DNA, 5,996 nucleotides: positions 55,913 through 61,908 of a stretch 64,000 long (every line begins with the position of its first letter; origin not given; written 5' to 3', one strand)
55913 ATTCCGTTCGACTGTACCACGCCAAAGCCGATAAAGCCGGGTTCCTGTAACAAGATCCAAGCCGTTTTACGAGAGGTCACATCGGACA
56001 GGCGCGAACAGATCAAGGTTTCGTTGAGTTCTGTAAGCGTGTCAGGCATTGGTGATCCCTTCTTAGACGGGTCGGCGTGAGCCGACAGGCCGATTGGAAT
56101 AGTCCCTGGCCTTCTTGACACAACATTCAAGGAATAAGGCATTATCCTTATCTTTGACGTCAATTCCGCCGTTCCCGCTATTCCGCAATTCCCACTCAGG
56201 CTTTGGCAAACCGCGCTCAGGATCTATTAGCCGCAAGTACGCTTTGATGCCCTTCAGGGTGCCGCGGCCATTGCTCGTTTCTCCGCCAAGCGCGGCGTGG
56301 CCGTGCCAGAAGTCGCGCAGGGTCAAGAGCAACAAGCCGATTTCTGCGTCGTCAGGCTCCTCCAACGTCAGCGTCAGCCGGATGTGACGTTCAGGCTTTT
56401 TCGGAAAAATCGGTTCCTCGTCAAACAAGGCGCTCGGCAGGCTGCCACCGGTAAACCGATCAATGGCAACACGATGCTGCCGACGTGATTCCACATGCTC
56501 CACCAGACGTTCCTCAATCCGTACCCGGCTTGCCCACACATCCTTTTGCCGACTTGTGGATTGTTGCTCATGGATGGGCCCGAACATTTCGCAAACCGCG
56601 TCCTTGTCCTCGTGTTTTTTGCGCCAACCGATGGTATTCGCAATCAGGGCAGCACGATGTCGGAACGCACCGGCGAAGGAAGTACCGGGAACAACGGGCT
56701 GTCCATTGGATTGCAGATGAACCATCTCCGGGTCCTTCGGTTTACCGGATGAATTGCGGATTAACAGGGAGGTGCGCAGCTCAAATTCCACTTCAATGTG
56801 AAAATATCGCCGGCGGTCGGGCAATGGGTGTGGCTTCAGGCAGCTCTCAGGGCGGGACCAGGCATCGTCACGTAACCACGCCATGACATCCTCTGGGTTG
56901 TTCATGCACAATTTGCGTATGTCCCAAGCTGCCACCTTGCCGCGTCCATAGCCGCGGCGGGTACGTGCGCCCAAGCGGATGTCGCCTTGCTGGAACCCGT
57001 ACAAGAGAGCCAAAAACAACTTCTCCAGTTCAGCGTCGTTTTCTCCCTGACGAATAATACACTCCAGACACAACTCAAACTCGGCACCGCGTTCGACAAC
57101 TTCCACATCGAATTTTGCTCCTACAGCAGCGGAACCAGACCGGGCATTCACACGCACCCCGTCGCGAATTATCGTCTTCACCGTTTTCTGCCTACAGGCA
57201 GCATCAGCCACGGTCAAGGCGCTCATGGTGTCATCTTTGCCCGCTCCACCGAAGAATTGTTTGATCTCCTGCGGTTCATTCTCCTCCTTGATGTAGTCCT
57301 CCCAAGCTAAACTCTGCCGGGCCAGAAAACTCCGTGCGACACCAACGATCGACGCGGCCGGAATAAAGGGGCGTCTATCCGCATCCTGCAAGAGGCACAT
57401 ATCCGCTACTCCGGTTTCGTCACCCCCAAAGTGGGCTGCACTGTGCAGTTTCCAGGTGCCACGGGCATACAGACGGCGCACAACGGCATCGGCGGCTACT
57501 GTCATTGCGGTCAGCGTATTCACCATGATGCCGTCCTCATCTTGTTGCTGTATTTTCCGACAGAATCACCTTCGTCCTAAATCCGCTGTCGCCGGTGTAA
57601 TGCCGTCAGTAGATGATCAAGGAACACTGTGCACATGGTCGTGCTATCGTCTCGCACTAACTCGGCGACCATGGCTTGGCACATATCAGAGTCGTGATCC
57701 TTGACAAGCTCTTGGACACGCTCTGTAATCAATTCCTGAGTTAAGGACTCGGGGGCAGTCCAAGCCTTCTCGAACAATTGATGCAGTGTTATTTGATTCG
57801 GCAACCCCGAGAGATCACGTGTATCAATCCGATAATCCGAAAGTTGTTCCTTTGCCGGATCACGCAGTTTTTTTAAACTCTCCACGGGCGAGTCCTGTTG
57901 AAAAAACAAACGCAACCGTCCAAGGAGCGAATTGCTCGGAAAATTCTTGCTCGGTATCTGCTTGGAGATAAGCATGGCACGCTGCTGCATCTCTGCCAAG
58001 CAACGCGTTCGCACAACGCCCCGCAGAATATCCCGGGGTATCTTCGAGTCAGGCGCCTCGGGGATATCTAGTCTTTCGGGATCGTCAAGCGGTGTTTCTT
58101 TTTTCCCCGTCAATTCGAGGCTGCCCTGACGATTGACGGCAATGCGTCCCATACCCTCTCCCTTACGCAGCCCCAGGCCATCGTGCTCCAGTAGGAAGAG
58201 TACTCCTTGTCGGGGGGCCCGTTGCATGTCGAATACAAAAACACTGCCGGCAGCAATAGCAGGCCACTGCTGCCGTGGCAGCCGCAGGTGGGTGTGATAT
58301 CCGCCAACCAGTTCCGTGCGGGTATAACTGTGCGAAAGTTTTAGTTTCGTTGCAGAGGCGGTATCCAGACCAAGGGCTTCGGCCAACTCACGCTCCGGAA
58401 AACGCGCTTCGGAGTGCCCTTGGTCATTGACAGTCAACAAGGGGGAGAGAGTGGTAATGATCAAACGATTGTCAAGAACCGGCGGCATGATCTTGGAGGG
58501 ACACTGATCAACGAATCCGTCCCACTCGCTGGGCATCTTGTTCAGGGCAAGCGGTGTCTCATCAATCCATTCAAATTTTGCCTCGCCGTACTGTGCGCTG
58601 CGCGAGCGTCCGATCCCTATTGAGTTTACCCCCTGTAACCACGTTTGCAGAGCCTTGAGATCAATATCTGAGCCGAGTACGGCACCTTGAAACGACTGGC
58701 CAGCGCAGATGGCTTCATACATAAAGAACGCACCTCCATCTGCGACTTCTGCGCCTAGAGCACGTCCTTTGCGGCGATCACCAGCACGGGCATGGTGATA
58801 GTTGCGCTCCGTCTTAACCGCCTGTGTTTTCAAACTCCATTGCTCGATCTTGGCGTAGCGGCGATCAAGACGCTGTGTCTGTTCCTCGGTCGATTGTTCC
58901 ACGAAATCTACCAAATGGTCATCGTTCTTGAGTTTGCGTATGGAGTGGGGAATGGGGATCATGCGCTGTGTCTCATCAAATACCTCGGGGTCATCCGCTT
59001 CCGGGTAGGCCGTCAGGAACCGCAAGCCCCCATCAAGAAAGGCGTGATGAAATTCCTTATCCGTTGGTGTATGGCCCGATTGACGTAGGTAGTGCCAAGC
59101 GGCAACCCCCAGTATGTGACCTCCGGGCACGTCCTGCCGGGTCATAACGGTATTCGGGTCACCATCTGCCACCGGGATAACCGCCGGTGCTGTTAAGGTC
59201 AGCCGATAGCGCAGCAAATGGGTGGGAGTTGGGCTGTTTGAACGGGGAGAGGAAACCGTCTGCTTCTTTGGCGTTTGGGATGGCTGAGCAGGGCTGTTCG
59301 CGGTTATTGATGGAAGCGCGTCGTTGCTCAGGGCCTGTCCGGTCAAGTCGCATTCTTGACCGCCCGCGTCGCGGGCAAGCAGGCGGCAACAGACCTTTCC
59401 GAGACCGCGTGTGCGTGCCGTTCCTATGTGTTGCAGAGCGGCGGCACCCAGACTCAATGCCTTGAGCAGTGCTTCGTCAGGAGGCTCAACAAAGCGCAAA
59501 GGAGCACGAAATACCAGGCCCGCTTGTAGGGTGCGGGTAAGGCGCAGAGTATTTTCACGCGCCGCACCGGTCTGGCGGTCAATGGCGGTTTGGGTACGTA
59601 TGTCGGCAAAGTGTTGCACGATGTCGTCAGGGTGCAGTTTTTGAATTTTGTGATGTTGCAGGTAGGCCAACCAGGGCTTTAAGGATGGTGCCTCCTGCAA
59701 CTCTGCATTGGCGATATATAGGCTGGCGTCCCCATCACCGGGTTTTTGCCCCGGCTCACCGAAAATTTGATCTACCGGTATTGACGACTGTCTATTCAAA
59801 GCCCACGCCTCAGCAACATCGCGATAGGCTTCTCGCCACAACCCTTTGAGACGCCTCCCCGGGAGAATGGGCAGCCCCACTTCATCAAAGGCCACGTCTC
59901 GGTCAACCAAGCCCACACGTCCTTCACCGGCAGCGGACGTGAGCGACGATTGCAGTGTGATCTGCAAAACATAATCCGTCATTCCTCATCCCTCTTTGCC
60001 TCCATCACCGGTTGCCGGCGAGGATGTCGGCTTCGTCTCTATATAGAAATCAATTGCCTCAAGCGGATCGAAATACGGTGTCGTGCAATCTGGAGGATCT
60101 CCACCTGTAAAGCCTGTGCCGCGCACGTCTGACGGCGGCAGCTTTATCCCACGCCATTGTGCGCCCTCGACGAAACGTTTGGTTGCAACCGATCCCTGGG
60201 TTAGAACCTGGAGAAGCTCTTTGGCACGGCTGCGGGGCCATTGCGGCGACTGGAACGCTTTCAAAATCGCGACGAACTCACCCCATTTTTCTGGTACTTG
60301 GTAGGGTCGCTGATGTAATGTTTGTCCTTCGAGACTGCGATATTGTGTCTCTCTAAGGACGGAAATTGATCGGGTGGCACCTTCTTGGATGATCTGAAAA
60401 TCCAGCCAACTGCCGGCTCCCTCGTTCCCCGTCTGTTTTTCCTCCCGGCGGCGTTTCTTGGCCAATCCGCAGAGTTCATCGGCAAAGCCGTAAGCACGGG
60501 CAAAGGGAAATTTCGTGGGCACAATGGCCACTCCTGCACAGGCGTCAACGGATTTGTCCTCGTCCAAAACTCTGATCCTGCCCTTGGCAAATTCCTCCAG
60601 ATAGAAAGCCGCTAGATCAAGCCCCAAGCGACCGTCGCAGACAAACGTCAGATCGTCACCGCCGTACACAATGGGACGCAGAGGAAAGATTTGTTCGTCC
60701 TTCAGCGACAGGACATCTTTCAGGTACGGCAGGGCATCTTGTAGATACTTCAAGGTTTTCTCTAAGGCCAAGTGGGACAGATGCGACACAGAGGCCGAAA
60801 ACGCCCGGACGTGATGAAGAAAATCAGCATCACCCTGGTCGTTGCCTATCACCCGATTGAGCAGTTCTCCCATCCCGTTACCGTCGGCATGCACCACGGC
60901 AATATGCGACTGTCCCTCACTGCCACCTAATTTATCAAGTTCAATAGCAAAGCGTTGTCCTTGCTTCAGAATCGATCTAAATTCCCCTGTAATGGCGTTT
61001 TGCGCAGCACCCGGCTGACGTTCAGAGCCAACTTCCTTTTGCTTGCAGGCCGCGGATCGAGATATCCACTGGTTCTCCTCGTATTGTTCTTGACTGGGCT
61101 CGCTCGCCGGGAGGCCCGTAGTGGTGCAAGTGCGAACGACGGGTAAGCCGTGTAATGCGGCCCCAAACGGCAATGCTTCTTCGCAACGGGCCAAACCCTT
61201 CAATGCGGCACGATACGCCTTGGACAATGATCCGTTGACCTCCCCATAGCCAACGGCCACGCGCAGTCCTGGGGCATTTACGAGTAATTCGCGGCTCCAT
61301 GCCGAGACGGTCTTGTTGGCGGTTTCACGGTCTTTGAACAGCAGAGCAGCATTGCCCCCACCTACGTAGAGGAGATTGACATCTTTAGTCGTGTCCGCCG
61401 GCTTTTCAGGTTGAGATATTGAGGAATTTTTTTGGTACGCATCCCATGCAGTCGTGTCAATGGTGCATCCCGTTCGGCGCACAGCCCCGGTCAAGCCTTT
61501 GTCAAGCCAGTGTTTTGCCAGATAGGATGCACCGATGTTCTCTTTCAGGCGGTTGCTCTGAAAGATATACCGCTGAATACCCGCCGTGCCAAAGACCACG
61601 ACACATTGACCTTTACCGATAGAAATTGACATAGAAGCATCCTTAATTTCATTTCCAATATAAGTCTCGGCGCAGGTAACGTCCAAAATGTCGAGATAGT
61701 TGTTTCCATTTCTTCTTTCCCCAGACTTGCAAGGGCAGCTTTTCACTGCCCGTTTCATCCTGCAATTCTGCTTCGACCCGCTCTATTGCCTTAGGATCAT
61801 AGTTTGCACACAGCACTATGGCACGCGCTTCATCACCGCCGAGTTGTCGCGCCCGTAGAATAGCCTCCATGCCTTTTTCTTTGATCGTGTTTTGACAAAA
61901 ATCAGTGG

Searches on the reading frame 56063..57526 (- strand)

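Call 52: search_protein_families(library=pfam, proteins=[window:56063-57526:-], max_evalue=0.0001)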
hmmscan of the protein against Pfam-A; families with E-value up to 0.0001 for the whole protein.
window:56063-57526:- (487 aa): 1 family
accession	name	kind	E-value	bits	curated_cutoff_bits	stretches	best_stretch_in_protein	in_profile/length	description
PF03787.20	RAMPs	-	8.5e-44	150.8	22.1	2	248-425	2-189/189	RAMP superfamily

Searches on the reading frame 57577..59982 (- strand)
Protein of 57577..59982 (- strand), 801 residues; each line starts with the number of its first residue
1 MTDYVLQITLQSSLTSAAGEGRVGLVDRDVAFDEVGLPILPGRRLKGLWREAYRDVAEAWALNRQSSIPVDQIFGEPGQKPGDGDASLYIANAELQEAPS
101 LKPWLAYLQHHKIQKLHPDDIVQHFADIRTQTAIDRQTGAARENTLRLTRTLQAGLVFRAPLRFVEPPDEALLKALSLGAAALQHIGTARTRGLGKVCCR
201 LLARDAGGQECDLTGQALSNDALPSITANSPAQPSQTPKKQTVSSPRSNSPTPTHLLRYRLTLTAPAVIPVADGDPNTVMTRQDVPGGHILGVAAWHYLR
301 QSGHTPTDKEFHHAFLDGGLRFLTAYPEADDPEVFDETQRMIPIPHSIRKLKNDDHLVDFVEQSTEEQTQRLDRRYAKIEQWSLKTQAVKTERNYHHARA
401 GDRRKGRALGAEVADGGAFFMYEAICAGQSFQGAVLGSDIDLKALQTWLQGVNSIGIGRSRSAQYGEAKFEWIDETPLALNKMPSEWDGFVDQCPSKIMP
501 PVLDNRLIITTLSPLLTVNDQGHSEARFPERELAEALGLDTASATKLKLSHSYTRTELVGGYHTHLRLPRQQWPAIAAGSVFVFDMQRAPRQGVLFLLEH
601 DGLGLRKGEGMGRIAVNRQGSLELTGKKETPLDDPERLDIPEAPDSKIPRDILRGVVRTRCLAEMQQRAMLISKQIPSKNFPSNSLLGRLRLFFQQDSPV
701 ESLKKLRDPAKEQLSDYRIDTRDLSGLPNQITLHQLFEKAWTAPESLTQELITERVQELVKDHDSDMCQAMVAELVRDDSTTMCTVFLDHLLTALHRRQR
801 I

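Call 52: search_protein_families(library=pfam, proteins=[window:57577-59982:-], max_evalue=0.0001)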
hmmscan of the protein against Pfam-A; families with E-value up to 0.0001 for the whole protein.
window:57577-59982:- (801 aa): 1 family
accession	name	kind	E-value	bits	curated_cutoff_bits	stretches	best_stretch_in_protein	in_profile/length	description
PF03787.20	RAMPs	-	9.8e-18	65.8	22.1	1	24-197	17-188/189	RAMP superfamily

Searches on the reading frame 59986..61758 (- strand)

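Call 52: search_protein_families(library=pfam, proteins=[window:59986-61758:-], max_evalue=0.0001)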
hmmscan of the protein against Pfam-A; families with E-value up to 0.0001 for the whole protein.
window:59986-61758:- (590 aa): 1 family
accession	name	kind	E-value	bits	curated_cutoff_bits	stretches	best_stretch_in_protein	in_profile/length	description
PF22335.1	Cas10-Cmr2_palm2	-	6.2e-07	30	27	1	286-438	2-129/133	Cas10/Cmr2, second palm domain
